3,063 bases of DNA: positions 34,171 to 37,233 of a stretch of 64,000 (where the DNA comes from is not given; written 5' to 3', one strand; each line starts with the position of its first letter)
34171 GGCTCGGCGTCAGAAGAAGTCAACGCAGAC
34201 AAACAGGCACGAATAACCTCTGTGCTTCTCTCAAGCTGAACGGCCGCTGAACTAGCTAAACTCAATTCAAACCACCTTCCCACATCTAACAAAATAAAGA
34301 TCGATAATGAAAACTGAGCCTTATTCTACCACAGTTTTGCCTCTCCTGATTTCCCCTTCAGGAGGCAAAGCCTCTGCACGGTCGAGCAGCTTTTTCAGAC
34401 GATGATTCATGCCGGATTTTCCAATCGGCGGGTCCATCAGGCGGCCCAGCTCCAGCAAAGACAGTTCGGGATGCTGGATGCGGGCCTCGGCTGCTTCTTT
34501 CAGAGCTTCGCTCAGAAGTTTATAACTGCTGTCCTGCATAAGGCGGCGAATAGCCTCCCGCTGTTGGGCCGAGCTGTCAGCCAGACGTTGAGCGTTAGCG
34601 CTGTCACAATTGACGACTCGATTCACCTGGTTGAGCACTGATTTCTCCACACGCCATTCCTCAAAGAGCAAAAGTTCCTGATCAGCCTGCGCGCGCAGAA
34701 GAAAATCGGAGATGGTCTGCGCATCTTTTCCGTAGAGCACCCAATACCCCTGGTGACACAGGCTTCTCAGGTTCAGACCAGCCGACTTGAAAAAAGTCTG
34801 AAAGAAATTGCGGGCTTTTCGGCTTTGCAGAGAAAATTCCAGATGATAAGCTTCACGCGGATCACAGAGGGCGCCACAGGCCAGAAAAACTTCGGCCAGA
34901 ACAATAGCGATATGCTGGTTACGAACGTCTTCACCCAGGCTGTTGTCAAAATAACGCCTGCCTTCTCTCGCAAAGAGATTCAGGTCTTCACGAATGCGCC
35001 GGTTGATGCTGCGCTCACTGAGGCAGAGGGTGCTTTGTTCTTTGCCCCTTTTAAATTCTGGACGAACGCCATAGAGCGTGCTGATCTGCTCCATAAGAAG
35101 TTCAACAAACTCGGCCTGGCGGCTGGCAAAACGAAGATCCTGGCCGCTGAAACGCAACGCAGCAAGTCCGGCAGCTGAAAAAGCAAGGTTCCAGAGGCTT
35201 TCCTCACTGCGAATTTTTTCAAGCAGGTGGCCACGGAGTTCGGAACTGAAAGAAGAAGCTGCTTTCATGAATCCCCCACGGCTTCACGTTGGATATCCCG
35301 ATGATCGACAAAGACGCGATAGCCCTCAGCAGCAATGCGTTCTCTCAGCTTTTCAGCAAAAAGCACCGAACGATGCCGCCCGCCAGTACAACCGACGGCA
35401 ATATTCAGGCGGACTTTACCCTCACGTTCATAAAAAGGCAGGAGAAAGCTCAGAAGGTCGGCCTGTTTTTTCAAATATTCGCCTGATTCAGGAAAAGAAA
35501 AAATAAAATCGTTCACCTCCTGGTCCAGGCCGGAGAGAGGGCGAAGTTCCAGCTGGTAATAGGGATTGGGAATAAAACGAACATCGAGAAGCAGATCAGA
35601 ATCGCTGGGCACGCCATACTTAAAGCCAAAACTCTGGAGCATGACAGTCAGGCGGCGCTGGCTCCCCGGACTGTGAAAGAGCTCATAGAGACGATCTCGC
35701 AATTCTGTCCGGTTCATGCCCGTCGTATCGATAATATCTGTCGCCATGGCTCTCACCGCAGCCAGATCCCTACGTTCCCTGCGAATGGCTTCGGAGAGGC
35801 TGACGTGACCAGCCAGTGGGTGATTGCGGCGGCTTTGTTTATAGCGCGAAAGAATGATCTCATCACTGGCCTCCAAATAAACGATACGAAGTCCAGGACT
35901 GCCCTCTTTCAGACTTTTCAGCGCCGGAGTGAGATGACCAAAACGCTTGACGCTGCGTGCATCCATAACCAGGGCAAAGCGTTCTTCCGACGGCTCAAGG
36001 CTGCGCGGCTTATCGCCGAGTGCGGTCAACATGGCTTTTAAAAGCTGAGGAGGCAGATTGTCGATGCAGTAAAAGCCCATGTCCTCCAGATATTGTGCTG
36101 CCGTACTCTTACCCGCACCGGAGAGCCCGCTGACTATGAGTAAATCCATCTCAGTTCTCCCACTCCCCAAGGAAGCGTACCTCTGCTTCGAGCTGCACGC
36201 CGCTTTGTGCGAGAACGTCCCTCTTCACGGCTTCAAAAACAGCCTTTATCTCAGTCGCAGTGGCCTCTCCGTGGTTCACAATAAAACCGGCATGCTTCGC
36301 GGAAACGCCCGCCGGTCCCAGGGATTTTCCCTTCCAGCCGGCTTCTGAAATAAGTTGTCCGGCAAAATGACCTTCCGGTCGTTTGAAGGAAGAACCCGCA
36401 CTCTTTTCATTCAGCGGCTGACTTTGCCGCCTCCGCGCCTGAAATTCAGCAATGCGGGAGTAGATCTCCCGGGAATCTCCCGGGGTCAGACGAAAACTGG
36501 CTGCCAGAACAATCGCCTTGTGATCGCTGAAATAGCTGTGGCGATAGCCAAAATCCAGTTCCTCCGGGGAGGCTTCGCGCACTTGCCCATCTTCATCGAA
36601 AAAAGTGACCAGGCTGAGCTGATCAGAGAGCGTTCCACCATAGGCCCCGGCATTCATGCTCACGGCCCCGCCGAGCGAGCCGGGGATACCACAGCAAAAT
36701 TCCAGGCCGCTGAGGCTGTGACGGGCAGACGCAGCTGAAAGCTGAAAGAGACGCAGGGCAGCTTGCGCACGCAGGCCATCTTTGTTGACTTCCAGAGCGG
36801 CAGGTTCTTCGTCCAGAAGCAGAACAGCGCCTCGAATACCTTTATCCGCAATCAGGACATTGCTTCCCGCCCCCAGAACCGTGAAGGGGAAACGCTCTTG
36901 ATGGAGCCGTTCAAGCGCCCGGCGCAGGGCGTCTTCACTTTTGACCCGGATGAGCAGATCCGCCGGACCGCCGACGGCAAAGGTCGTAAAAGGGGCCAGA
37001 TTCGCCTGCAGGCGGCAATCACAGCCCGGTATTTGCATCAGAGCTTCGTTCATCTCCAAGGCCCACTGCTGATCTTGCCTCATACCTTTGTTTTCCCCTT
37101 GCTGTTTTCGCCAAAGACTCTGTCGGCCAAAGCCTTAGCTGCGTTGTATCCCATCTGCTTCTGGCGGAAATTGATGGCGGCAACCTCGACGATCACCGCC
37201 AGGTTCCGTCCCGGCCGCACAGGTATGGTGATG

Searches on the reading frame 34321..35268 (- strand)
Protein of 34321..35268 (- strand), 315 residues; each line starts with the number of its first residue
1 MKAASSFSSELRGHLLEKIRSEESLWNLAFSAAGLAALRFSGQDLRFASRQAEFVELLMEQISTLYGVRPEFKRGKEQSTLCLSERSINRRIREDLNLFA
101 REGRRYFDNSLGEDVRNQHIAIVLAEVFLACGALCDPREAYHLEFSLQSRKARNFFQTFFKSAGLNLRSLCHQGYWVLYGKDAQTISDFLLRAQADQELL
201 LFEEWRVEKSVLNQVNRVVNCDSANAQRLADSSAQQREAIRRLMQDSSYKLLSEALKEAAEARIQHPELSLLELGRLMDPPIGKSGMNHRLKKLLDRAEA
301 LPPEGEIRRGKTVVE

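Call 11: search_protein_families(library=pfam, proteins=[window:34321-35268:-], max_evalue=0.001)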
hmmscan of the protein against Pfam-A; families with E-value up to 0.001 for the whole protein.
window:34321-35268:- (315 aa): 2 families
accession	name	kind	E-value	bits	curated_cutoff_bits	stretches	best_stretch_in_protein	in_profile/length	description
PF02650.20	HTH_WhiA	-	1.5e-28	99.5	27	1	215-295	1-81/84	WhiA C-terminal HTH domain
PF14527.11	LAGLIDADG_WhiA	-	4.8e-15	55.9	23.2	1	124-211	5-92/93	WhiA LAGLIDADG-like domain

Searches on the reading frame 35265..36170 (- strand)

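Call 11: search_protein_families(library=pfam, proteins=[window:35265-36170:-], max_evalue=0.001)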
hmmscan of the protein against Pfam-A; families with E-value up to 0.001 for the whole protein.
window:35265-36170:- (301 aa): 4 families
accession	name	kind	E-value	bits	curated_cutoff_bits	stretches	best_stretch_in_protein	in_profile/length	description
PF22740.1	PapZ_C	-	1.1e-44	151.9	27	1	175-294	2-121/121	RapZ C-terminal domain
PF03668.21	RapZ-like_N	-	3.5e-44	150.8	25.4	1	8-166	1-155/158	RapZ-like N-terminal domain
PF13238.12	AAA_18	-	2.5e-05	25.2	29.4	0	12-114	2-112/128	AAA domain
PF13671.12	AAA_33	-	8.6e-05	23.3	27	0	10-33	1-25/143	AAA domain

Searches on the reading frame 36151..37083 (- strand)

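Call 11: search_protein_families(library=pfam, proteins=[window:36151-37083:-], max_evalue=0.001)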
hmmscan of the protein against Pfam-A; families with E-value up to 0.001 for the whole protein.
window:36151-37083:- (310 aa): 2 families
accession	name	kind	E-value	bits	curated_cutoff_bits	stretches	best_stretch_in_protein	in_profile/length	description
PF02873.21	MurB_C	-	6.6e-33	113.3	27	1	206-305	1-99/99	UDP-N-acetylenolpyruvoylglucosamine reductase, C-terminal domain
PF01565.28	FAD_binding_4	-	7.4e-19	68.3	26.4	1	42-171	2-138/139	FAD binding domain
